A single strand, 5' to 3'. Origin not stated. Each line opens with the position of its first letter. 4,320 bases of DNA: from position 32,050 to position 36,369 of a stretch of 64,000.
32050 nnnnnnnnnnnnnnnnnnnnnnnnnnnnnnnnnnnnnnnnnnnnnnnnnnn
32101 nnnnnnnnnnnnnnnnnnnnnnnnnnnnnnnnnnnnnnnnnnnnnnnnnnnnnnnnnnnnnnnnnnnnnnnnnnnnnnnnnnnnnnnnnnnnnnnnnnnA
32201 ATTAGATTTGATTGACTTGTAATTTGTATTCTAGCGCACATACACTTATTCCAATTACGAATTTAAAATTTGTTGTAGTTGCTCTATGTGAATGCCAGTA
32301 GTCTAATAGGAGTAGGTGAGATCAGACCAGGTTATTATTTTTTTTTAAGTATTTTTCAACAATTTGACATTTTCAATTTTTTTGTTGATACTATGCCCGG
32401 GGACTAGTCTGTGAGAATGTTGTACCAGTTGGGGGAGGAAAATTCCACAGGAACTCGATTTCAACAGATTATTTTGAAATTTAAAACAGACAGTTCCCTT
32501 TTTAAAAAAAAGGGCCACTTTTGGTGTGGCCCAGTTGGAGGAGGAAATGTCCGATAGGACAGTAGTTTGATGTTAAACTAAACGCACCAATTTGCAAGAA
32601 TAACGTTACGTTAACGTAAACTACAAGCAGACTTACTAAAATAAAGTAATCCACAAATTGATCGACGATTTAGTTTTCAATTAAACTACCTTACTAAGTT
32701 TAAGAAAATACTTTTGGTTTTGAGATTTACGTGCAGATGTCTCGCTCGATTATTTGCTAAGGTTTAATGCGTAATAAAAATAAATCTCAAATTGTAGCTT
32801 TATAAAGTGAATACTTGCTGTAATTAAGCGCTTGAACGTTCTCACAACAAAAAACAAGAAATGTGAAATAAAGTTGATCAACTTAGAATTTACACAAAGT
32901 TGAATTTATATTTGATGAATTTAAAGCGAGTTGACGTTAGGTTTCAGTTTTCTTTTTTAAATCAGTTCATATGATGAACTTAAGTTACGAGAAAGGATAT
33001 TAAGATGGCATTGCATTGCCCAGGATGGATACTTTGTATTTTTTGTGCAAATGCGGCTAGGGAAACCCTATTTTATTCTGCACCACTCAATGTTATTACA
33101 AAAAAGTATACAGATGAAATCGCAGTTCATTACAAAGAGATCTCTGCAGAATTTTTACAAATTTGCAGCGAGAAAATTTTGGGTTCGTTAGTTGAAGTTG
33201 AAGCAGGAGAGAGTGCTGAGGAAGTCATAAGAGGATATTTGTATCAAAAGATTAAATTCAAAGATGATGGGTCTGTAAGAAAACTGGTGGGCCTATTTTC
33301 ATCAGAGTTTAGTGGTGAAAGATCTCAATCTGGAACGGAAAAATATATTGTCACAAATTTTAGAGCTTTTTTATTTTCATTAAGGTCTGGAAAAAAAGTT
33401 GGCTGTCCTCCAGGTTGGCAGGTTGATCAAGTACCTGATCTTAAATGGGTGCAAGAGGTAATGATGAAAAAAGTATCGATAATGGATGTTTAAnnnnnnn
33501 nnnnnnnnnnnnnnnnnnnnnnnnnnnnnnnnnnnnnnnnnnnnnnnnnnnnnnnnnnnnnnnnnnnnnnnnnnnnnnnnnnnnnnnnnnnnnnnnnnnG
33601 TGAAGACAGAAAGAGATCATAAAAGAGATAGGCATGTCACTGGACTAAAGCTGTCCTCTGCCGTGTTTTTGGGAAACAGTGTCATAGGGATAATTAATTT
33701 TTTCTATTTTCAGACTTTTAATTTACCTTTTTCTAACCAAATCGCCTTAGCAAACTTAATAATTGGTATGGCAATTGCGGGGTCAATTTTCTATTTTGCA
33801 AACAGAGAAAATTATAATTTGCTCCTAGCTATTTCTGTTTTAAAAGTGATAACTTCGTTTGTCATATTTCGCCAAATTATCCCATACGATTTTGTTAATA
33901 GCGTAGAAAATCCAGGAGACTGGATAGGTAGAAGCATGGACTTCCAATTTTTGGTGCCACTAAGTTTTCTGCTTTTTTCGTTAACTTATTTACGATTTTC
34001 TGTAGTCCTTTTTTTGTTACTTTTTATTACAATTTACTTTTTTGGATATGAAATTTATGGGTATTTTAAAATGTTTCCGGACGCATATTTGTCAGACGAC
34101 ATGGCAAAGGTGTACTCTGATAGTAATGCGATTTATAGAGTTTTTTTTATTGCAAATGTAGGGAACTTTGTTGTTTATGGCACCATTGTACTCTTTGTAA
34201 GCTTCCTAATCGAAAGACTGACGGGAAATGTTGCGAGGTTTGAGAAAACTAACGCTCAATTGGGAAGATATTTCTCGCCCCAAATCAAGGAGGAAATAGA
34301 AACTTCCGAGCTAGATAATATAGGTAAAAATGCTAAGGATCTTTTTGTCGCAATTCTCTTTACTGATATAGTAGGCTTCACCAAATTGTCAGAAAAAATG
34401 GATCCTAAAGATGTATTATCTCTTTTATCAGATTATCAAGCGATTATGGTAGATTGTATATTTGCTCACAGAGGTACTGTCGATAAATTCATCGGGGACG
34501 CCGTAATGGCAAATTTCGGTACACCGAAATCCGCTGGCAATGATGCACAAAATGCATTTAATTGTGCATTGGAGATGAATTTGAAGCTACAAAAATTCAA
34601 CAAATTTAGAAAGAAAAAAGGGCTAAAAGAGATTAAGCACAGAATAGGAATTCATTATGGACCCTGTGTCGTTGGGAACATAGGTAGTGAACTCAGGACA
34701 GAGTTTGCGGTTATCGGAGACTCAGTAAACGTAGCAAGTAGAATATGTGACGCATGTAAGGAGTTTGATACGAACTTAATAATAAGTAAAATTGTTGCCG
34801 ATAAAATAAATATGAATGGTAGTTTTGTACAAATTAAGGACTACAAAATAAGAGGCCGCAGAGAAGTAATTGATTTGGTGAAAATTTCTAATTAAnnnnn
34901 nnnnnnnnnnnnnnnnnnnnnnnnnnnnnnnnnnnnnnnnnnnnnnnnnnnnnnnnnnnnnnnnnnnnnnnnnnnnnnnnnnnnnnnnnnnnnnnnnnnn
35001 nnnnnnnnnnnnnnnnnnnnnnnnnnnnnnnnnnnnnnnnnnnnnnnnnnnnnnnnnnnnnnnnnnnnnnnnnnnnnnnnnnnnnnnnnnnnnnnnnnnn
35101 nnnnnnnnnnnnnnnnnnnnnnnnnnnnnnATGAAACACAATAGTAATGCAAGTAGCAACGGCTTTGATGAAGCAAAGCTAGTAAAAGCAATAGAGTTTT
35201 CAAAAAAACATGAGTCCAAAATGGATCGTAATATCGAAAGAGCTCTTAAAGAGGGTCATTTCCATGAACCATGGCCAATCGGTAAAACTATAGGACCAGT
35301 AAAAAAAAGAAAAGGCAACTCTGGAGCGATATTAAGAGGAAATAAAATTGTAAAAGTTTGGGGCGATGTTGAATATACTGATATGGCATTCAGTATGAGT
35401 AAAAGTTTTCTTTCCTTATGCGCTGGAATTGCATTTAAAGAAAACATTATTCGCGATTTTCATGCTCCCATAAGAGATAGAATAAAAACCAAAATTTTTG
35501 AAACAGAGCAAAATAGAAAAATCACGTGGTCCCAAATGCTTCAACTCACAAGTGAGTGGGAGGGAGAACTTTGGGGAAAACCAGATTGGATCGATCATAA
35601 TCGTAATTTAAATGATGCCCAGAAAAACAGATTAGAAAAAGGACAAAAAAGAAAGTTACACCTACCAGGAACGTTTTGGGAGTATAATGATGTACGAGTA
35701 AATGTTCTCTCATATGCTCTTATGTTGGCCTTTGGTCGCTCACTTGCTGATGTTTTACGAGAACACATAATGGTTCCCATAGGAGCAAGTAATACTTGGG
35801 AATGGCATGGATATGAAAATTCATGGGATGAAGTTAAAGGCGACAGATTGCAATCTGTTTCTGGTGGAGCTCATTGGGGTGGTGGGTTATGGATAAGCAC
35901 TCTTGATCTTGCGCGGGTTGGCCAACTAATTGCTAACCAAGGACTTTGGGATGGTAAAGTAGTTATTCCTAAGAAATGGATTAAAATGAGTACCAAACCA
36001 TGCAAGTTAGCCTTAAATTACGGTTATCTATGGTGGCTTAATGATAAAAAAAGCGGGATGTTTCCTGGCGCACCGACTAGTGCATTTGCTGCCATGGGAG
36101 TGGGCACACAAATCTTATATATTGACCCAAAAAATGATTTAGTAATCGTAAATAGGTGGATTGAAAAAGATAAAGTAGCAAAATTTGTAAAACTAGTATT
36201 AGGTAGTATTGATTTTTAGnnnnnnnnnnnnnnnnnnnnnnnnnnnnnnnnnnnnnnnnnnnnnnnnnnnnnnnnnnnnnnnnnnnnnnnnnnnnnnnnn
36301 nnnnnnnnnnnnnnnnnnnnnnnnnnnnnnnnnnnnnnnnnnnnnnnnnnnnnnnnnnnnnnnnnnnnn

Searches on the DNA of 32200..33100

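Call 8: search_rna_families(source=window, start=32200, end=33100, threshold=evalue, max_evalue=10)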
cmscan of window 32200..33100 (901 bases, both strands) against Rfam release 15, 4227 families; matches with E-value up to 10: 6.
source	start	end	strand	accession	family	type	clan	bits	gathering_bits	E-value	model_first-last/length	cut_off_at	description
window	32497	32567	-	RF00519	suhB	Gene; sRNA;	CL00108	35.1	41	2.3e-05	1-77/77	no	Makes More Granules Regulator RNA (mmgR)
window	32370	32391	+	RF01339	CRISPR-DR27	Gene; CRISPR;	-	20.5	35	1.9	1-25/25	no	CRISPR RNA direct repeat element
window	32424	32525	+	RF02617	SSRC10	Gene; sRNA;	-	15.9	56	3.3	1-113/113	no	Streptococcus sRNA 10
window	32982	33044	+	RF00619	U6atac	Gene; snRNA; splicing;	CL00009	15.4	33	0.29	1-126/126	no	U6atac minor spliceosomal RNA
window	32505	32549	-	RF02278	Betaproteobacteria_toxic_sRNA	Gene; sRNA;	-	14.8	50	4.6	1-64/64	no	Betaproteobacteria toxic small RNA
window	32471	32495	+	RF00487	IRES_Cx43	Cis-reg; IRES;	-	11.4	70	7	72-96/204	no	Connexin-43 internal ribosome entry site (IRES)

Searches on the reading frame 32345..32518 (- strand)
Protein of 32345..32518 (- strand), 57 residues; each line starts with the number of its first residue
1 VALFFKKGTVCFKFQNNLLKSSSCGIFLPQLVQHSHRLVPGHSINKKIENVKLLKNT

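Call 71: find_encoding_contigs(protein=window:32345-32518:-, flank=3000)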
Protein window:32345-32518:- (57 aa): no gene with exactly this product is on record in the collection.

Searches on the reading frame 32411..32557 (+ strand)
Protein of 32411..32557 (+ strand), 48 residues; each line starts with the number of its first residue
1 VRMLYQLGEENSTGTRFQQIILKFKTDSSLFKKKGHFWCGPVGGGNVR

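Call 70: find_encoding_contigs(protein=window:32411-32557:+, flank=3000)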
Protein window:32411-32557:+ (48 aa): no gene with exactly this product is on record in the collection.

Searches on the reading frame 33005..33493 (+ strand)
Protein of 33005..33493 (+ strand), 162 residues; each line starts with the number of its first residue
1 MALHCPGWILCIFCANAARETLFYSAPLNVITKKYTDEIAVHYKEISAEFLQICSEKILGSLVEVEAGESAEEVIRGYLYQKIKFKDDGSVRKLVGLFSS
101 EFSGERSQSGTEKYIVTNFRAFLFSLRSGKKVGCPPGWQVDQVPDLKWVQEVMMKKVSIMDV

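Call 10: search_protein_families(library=pfam, proteins=[window:33005-33493:+])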
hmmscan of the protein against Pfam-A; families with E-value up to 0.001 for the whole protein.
window:33005-33493:+ (162 aa): 0 families

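Call 79: find_homologous_proteins(query=window:33005-33493:+, max_evalue=0.00001)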
Query window:33005-33493:+ (162 aa): 28 proteins with E <= 0.00001 among 40 candidates.
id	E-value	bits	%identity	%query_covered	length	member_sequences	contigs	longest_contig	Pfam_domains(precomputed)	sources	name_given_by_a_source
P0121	1.1e-97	342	94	100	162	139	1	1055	-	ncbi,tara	tara:strand:+ start:420 stop:908 length:489 start_codon:yes stop_codon:yes gene_type:complete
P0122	3.6e-80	285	76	100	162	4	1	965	-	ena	-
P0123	1.8e-78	280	75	100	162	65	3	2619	-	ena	-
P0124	3.0e-77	276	75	100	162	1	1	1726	-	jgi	jgi:hypothetical protein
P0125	3.8e-76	272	71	100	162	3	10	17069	-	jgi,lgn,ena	jgi:hypothetical protein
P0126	1.5e-74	267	74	100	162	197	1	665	-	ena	-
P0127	1.5e-73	264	73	100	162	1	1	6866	-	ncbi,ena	-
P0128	5.3e-73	262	72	100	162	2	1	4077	-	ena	-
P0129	7.3e-73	262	72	100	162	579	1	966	-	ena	-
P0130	1.4e-72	261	72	100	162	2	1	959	-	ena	-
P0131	2.1e-72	260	73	99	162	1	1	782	-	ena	-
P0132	5.1e-72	259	72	100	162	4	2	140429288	-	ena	-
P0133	1.9e-71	257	70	100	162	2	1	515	-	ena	-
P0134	5.9e-70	252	68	100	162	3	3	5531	-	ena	-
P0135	1.8e-69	251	68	100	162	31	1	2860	-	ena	-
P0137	5.1e-56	207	69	83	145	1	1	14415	-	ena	-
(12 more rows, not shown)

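Call 80: find_encoding_contigs(protein=P0125, flank=3000, max_places=10)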
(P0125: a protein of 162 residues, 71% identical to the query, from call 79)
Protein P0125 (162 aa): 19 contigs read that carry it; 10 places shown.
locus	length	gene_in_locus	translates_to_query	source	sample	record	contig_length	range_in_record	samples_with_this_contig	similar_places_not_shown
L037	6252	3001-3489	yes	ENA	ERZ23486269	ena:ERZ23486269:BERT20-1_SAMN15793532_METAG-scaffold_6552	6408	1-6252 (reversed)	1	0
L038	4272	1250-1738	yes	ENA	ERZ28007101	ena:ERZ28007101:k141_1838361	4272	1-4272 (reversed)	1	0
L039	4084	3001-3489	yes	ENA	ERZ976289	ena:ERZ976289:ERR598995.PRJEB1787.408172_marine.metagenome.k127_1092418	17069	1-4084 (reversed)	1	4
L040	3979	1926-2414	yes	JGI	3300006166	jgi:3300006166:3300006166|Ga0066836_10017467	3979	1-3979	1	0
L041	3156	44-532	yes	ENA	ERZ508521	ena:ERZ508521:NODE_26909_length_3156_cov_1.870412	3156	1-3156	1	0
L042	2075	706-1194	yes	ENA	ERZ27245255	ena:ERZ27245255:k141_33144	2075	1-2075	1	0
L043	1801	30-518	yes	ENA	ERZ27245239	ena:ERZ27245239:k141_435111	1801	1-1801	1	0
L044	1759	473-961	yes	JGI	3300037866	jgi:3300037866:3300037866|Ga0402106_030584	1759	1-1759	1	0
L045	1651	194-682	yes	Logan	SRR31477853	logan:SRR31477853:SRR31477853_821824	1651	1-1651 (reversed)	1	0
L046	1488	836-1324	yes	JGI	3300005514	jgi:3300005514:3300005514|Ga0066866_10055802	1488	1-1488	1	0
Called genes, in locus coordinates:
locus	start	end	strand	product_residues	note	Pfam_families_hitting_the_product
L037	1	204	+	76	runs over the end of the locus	-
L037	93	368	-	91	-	-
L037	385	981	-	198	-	PF13489:Methyltransf_23, PF13847:Methyltransf_31 (weak), PF13649:Methyltransf_25, PF08241:Methyltransf_11, PF08242:Methyltransf_12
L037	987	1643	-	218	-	PF00484:Pro_CA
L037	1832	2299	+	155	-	PF04314:LpqE-like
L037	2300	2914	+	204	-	PF02630:SCO1-SenC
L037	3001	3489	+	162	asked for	-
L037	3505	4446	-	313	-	PF03446:NAD_binding_2, PF14833:NAD_binding_11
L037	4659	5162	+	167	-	-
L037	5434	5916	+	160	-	-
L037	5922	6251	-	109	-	?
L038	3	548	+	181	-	?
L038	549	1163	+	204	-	PF02630:SCO1-SenC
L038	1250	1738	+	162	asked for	-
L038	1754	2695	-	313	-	PF03446:NAD_binding_2, PF14833:NAD_binding_11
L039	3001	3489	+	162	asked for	-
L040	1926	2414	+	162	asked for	-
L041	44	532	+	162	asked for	-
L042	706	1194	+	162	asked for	-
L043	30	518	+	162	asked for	-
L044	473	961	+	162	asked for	-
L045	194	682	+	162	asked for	-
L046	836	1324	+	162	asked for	-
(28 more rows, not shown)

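Call 81: find_encoding_contigs(protein=P0127, flank=3000, max_places=4)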
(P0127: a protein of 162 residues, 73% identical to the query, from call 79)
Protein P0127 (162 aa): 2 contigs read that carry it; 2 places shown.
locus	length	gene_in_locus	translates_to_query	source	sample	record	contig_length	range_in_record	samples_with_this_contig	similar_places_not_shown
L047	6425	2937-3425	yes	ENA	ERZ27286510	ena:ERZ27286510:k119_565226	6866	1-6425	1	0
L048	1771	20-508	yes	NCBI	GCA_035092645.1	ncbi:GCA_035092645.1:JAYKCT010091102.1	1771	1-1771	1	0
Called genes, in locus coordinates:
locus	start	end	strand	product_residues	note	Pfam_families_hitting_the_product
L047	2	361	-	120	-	?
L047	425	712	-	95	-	-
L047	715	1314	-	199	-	PF13489:Methyltransf_23, PF13649:Methyltransf_25, PF08241:Methyltransf_11 (weak), PF08242:Methyltransf_12 (weak)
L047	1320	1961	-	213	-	PF00484:Pro_CA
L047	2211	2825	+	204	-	PF02630:SCO1-SenC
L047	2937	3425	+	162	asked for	-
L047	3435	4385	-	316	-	PF03446:NAD_binding_2, PF03807:F420_oxidored (weak), PF14833:NAD_binding_11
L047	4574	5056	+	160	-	-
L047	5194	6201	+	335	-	PF02608:Bmp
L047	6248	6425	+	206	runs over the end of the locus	?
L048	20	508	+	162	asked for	-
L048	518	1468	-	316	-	PF02826:2-Hacid_dh_C (weak), PF03446:NAD_binding_2, PF03807:F420_oxidored (weak), PF14833:NAD_binding_11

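Call 82: find_encoding_contigs(protein=P0137, flank=3000, max_places=4)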
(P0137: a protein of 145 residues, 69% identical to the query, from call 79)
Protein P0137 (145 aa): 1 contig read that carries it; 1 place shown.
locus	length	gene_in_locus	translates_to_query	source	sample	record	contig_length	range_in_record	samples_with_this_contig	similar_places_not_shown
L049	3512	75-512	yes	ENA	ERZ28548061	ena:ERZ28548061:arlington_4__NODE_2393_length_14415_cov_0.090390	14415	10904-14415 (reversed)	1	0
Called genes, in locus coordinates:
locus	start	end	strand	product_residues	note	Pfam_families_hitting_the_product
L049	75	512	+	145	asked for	-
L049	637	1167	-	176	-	PF03446:NAD_binding_2, PF14833:NAD_binding_11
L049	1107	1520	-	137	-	PF02826:2-Hacid_dh_C (weak), PF03446:NAD_binding_2, PF03807:F420_oxidored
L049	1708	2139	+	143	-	-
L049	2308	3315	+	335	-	PF02608:Bmp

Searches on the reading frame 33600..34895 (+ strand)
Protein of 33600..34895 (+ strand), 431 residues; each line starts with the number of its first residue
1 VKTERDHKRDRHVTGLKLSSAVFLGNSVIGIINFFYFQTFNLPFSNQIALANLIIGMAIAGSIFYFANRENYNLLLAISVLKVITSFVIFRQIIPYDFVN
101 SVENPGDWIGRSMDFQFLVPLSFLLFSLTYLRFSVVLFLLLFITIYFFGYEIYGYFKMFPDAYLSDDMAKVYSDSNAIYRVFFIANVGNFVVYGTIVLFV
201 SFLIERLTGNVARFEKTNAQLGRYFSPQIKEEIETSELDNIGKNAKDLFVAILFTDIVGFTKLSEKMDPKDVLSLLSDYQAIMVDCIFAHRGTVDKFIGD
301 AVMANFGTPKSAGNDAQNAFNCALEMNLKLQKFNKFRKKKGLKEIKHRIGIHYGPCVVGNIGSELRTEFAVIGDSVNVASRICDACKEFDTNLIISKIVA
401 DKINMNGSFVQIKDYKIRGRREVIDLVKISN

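Call 10: search_protein_families(library=pfam, proteins=[window:33600-34895:+])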
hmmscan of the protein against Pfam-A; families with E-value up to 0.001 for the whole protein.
window:33600-34895:+ (431 aa): 1 family
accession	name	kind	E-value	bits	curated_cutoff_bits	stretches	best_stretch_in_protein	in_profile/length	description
PF00211.25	Guanylate_cyc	-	1.2e-25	90.6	21.9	1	250-423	9-176/183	Adenylate and Guanylate cyclase catalytic domain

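Call 73: find_homologous_proteins(query=window:33600-34895:+, max_evalue=1e-40)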
Query window:33600-34895:+ (431 aa): 714 proteins with E <= 1e-40 among 8000 candidates; the best 120 are listed.
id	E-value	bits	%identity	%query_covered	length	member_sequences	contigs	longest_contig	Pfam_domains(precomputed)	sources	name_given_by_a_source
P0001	7.9e-274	926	97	100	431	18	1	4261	PF00211.26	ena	-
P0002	3.0e-216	736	77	99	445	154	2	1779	PF00211.26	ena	-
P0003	6.2e-132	459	50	98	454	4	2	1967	PF00211.26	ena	-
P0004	7.1e-131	455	76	63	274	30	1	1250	PF00211.26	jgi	jgi:adenylate cyclase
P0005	2.3e-126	440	48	100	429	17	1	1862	PF00211.26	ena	-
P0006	9.6e-123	428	52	87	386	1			PF00211.26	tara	tara:strand:+ start:214 stop:1374 length:1161 start_codon:yes stop_codon:yes gene_type:complete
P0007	1.0e-122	428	52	87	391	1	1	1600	PF00211.26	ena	-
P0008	4.2e-109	383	53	84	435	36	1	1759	PF00211.26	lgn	-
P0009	1.1e-108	382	44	99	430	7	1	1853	PF00211.26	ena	-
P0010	1.6e-108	381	53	84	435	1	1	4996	PF00211.26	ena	-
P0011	1.8e-105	371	57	79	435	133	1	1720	PF00211.26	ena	-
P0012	2.6e-105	371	53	84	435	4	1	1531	PF00211.26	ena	-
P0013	1.0e-104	369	53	86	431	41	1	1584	PF00211.26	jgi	jgi:adenylate cyclase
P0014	8.0e-104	366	44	99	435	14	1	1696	PF00211.26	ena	-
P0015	9.0e-104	366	47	98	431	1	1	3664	PF00211.26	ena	-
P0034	3.6e-97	344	43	98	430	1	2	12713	PF00211.26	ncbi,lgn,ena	-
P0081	2.8e-94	335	52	74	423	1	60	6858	PF00211.26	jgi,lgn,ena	-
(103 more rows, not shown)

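Call 74: find_encoding_contigs(protein=P0001, flank=5000, max_places=5)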
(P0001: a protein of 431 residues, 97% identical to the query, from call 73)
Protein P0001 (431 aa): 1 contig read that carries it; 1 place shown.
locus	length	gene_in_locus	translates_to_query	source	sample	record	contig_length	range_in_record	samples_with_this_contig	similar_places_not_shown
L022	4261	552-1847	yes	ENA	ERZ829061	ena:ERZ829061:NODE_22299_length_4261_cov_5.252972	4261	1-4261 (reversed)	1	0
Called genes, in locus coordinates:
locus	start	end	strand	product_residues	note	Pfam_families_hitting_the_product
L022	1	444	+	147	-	?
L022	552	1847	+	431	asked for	PF00211:Guanylate_cyc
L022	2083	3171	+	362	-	PF00144:Beta-lactamase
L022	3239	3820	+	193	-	PF05292:MCD (faint)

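Call 75: find_encoding_contigs(protein=P0034, flank=6000, max_places=5)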
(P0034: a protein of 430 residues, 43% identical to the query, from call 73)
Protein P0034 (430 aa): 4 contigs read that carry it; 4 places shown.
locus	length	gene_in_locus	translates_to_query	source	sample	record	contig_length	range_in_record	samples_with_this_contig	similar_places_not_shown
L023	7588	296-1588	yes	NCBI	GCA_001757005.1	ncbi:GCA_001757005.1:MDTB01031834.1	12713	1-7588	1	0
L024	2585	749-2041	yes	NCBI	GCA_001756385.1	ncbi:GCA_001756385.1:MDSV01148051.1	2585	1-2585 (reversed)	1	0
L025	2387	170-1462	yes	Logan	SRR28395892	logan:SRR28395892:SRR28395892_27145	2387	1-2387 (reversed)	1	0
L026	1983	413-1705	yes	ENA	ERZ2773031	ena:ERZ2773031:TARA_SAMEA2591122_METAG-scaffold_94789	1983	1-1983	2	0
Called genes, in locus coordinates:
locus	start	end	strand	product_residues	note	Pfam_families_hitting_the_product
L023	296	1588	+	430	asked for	PF00211:Guanylate_cyc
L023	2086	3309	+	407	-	-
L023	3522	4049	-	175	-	PF23914:TPR_CcmH_CycH (faint), PF13424:TPR_12 (faint), PF13432:TPR_16, PF13414:TPR_11 (weak), PF14559:TPR_19 (weak), PF00515:TPR_1, PF07719:TPR_2, PF13414:TPR_11 (weak), +7 more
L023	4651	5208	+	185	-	PF00908:dTDP_sugar_isom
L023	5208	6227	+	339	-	PF00106:adh_short (faint), PF01073:3Beta_HSD, PF01370:Epimerase, PF02719:Polysacc_synt_2, PF04321:RmlD_sub_bind, PF07993:NAD_binding_4, PF16363:GDP_Man_Dehyd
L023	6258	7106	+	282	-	PF01370:Epimerase, PF04321:RmlD_sub_bind, PF16363:GDP_Man_Dehyd, PF07993:NAD_binding_4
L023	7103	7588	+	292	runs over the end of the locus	PF00483:NTP_transferase, PF12804:NTP_transf_3 (weak)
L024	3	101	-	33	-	?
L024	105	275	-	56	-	-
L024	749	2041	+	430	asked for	PF00211:Guanylate_cyc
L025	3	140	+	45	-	?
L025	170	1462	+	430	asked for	PF00211:Guanylate_cyc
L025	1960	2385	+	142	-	?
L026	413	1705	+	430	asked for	PF00211:Guanylate_cyc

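Call 76: find_encoding_contigs(protein=P0081, flank=4000, max_places=10)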
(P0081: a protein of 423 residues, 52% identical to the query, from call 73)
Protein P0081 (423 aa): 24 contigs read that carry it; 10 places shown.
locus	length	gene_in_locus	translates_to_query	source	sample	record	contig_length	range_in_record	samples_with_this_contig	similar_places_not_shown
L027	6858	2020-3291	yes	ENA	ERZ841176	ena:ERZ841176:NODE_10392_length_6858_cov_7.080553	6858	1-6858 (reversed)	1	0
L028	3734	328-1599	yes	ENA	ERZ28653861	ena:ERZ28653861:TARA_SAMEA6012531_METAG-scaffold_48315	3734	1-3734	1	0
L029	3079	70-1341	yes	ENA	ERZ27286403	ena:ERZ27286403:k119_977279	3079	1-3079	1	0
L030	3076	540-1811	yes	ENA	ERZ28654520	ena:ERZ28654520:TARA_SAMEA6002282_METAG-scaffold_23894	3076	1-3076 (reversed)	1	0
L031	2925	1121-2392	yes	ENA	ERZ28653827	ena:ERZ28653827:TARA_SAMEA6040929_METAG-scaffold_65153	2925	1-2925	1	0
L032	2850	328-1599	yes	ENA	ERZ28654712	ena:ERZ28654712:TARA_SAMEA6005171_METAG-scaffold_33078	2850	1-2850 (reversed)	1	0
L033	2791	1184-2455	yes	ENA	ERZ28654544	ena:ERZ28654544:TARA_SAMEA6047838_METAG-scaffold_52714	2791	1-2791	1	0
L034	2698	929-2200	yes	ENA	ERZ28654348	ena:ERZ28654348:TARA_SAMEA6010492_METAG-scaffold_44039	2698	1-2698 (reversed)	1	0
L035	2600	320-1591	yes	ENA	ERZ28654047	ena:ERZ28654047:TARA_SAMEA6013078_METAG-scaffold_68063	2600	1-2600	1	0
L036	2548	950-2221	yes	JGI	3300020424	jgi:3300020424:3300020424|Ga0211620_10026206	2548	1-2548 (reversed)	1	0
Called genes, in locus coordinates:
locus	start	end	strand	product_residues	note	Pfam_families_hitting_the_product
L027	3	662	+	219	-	?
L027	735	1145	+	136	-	PF02627:CMD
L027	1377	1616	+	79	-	PF05930:Phage_AlpA (weak)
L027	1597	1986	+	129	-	-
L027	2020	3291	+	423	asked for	PF00211:Guanylate_cyc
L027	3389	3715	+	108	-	-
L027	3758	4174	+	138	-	-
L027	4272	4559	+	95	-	-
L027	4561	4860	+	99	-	-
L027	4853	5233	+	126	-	-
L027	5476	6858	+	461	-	?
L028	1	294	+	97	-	?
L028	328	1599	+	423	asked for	PF00211:Guanylate_cyc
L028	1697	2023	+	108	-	-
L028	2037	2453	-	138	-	-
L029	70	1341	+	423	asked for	PF00211:Guanylate_cyc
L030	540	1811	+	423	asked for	PF00211:Guanylate_cyc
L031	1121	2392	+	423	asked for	PF00211:Guanylate_cyc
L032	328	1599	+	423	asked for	PF00211:Guanylate_cyc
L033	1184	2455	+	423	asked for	PF00211:Guanylate_cyc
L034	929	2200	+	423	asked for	PF00211:Guanylate_cyc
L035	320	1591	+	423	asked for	PF00211:Guanylate_cyc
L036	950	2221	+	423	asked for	PF00211:Guanylate_cyc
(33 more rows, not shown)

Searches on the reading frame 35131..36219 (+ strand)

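Call 10: search_protein_families(library=pfam, proteins=[window:35131-36219:+])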
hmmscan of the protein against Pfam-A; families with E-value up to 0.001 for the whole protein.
window:35131-36219:+ (362 aa): 1 family
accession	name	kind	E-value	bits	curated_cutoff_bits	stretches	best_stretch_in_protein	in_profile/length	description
PF00144.29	Beta-lactamase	-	1e-14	54.9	27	1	87-340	53-305/329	Beta-lactamase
